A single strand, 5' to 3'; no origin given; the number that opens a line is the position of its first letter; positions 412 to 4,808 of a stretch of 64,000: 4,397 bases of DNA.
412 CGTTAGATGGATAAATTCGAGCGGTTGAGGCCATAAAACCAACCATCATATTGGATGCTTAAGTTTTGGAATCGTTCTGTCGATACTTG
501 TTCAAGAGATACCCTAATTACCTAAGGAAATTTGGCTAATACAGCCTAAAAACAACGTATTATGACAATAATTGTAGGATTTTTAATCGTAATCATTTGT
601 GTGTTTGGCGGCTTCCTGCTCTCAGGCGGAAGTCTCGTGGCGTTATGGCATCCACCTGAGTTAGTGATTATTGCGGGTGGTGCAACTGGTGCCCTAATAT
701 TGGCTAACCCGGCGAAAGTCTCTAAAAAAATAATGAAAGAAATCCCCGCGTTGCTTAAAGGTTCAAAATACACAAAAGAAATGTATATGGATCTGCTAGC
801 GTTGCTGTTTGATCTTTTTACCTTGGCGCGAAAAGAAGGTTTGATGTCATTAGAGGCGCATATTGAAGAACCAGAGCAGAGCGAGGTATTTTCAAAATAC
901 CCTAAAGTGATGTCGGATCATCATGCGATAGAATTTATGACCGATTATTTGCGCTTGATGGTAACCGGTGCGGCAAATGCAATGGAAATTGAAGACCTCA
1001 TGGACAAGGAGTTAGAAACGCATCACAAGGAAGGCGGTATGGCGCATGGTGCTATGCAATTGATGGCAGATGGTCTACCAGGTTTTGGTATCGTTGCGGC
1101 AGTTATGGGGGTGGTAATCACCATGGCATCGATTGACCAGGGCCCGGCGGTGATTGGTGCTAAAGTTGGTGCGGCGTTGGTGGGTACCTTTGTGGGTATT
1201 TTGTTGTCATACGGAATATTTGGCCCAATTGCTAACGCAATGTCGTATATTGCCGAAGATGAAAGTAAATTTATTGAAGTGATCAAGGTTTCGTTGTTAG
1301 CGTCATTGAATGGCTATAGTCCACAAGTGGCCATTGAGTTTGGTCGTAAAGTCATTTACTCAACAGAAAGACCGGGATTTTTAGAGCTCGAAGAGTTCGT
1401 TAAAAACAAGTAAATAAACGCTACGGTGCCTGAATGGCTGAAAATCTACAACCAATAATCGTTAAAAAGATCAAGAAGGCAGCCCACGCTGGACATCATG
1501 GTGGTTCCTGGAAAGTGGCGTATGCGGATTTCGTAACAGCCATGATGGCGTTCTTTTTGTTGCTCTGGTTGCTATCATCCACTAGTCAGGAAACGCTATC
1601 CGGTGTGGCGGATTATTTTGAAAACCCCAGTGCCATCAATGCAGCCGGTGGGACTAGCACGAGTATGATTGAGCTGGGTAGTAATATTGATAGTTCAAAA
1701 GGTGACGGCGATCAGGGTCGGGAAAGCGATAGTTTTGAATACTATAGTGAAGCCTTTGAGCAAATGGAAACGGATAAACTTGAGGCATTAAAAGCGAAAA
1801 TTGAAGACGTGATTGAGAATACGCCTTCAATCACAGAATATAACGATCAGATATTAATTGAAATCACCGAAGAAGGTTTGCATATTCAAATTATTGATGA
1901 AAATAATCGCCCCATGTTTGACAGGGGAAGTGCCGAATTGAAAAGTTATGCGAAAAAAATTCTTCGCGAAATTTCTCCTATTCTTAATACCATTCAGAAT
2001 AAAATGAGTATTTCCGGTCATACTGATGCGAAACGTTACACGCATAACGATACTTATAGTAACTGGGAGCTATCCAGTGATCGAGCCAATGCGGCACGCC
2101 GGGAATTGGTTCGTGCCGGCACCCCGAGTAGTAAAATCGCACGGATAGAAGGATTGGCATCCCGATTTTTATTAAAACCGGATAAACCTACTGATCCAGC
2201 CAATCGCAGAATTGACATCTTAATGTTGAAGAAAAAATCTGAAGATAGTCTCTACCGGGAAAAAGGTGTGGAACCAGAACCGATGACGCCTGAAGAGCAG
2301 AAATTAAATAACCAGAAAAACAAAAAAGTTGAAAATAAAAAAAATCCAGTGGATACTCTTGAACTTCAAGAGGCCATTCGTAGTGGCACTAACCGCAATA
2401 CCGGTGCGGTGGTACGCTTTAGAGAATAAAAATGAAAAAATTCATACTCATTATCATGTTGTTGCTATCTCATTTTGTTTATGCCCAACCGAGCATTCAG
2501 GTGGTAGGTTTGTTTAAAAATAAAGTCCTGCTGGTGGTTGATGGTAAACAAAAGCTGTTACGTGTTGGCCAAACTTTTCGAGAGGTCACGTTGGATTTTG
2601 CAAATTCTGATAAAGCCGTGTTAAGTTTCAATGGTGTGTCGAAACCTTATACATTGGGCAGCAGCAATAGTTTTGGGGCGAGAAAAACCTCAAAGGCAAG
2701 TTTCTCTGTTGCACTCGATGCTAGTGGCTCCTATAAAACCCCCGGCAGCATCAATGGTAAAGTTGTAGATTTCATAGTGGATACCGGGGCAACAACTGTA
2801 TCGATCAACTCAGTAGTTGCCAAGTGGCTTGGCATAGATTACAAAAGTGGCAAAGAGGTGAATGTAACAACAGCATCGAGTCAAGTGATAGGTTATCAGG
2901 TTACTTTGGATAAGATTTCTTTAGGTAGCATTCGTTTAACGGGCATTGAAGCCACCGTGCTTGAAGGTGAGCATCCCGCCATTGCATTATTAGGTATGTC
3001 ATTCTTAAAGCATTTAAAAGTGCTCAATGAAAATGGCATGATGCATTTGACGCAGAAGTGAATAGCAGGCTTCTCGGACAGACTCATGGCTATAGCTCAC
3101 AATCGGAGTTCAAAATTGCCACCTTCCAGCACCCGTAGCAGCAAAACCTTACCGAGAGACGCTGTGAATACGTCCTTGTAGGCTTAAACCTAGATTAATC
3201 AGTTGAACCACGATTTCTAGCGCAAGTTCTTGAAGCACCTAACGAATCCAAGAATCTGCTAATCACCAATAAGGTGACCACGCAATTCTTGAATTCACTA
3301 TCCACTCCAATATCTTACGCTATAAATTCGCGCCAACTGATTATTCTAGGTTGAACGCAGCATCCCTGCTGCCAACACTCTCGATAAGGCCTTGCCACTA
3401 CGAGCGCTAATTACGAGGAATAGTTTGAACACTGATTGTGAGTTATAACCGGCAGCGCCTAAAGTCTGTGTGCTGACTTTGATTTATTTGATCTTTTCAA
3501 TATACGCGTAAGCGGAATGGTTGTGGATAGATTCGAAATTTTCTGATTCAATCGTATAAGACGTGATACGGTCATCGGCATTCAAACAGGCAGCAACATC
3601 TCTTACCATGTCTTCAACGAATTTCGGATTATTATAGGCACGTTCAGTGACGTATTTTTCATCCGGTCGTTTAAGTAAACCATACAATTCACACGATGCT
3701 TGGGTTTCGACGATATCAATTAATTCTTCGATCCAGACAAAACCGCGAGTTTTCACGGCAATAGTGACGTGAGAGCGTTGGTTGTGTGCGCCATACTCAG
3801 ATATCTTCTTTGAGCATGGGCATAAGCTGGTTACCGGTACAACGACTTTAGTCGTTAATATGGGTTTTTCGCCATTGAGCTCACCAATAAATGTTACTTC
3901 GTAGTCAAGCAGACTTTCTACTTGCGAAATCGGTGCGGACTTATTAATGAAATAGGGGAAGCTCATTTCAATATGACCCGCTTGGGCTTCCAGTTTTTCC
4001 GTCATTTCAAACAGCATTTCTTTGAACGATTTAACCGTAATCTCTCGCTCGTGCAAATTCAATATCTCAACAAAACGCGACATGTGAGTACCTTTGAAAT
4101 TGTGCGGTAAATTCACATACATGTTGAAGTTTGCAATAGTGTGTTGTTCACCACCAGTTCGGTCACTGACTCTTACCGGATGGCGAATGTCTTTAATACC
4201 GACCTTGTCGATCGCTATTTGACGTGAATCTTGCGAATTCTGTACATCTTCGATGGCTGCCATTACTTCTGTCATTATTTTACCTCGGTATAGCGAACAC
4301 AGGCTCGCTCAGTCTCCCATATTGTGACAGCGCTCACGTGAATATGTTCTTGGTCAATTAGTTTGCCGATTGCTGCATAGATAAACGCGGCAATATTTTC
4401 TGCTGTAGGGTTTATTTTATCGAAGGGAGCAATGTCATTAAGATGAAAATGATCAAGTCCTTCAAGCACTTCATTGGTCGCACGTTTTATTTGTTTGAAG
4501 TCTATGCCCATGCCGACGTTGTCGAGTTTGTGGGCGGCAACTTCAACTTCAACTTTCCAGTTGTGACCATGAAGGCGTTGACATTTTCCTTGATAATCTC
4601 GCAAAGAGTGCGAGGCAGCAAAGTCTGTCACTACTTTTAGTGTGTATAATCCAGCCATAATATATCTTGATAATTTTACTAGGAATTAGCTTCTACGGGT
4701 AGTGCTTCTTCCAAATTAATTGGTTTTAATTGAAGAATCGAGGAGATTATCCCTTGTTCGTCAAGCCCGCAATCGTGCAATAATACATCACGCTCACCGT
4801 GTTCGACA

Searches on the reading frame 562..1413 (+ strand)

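Call 73: search_protein_families(library=pfam, proteins=[window:562-1413:+], max_evalue=0.001)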
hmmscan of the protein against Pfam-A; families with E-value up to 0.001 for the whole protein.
window:562-1413:+ (283 aa): 2 families
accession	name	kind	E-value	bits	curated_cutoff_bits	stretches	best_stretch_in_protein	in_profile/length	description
PF20560.3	MotA_N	-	5.3e-33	113.5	27.3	1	4-93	1-91/91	Motility protein A N-terminal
PF01618.21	MotA_ExbB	-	4.4e-09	36.6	22.9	1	125-236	9-123/127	MotA/TolQ/ExbB proton channel family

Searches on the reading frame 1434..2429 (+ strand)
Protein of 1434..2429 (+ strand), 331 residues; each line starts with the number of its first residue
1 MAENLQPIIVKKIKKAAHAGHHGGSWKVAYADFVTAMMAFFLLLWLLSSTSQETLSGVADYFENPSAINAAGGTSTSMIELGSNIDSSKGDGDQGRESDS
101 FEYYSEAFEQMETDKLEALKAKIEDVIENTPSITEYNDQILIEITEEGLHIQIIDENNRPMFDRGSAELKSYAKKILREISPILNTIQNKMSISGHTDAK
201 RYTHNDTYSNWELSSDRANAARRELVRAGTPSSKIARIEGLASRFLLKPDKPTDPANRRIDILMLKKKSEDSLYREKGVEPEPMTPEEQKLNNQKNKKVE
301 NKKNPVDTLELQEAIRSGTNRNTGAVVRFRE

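Call 73: search_protein_families(library=pfam, proteins=[window:1434-2429:+], max_evalue=0.001)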
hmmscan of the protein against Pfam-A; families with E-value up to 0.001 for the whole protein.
window:1434-2429:+ (331 aa): 2 families
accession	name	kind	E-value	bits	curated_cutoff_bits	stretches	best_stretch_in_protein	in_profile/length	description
PF13677.11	MotB_plug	-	2.6e-20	72.2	24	1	11-65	2-57/58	Membrane MotB of proton-channel complex MotA/MotB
PF00691.25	OmpA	-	2.8e-14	53.7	27.2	1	161-250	1-88/98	OmpA family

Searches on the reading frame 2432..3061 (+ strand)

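Call 61: search_protein_families(library=pfam, proteins=[window:2432-3061:+], max_evalue=0.001)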
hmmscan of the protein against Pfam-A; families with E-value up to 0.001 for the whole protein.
window:2432-3061:+ (209 aa): 2 families
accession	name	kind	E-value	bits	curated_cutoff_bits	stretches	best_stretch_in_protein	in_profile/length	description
PF13975.11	gag-asp_proteas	-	1.7e-24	86.6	28.2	1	104-194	2-92/92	gag-polyprotein putative aspartyl protease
PF13650.11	Asp_protease_2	-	1e-20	74.7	24.3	1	104-191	2-90/90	Aspartyl protease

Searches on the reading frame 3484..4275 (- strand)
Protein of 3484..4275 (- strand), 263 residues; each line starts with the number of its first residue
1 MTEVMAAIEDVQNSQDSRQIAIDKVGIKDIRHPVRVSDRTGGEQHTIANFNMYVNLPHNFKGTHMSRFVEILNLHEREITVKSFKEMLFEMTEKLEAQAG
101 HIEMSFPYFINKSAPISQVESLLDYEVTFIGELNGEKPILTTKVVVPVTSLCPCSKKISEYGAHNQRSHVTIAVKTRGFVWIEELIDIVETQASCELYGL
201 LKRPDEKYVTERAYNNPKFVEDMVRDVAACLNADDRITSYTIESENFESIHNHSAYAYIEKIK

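Call 61: search_protein_families(library=pfam, proteins=[window:3484-4275:-], max_evalue=0.001)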
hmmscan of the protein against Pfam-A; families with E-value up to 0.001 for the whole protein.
window:3484-4275:- (263 aa): 1 family
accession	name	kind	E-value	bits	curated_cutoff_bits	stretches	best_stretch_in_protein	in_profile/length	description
PF02649.19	GCHY-1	-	5.1e-102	341.3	25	1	9-257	2-260/260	Type I GTP cyclohydrolase folE2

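Call 113: find_encoding_contigs(protein=window:3484-4275:-, flank=6000, max_places=6)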
Protein window:3484-4275:- (263 aa): 3 contigs read that carry it; 1 place shown.
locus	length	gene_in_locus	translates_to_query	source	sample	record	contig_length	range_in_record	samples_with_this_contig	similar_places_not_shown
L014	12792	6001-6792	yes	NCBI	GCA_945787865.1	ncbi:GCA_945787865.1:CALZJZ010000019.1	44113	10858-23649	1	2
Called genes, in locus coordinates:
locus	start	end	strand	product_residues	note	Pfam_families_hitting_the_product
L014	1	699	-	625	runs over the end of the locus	-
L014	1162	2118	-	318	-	-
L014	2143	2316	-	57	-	-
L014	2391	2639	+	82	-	PF02609:Exonuc_VII_S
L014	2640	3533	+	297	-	PF00348:polyprenyl_synt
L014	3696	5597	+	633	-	PF13292:DXP_synthase_N, PF00456:Transketolase_N (faint), PF02775:TPP_enzyme_C (weak), PF02779:Transket_pyr, PF02780:Transketolase_C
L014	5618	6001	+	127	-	PF01242:PTPS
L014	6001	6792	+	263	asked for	PF02649:GCHY-1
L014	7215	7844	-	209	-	PF13650:Asp_protease_2, PF13975:gag-asp_proteas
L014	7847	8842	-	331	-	PF13677:MotB_plug, PF00691:OmpA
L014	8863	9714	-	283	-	PF20560:MotA_N, PF01618:MotA_ExbB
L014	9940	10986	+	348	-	PF03150:CCP_MauG, PF00034:Cytochrom_C (faint)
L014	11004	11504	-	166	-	PF18902:DUF5658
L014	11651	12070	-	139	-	PF00293:NUDIX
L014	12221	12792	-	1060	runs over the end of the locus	PF25778:DUF7948, PF06739:SBBP (weak)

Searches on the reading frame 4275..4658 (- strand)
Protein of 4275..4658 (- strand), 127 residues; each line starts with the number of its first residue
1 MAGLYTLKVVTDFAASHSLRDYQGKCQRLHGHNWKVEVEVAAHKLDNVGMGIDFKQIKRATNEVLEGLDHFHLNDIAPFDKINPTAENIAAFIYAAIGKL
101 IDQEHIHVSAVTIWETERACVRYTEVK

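Call 73: search_protein_families(library=pfam, proteins=[window:4275-4658:-], max_evalue=0.001)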
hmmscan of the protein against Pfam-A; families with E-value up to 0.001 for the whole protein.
window:4275-4658:- (127 aa): 1 family
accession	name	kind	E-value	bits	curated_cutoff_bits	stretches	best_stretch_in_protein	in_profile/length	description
PF01242.24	PTPS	-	7.1e-40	136.2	22.4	1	7-125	2-120/121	6-pyruvoyl tetrahydropterin synthase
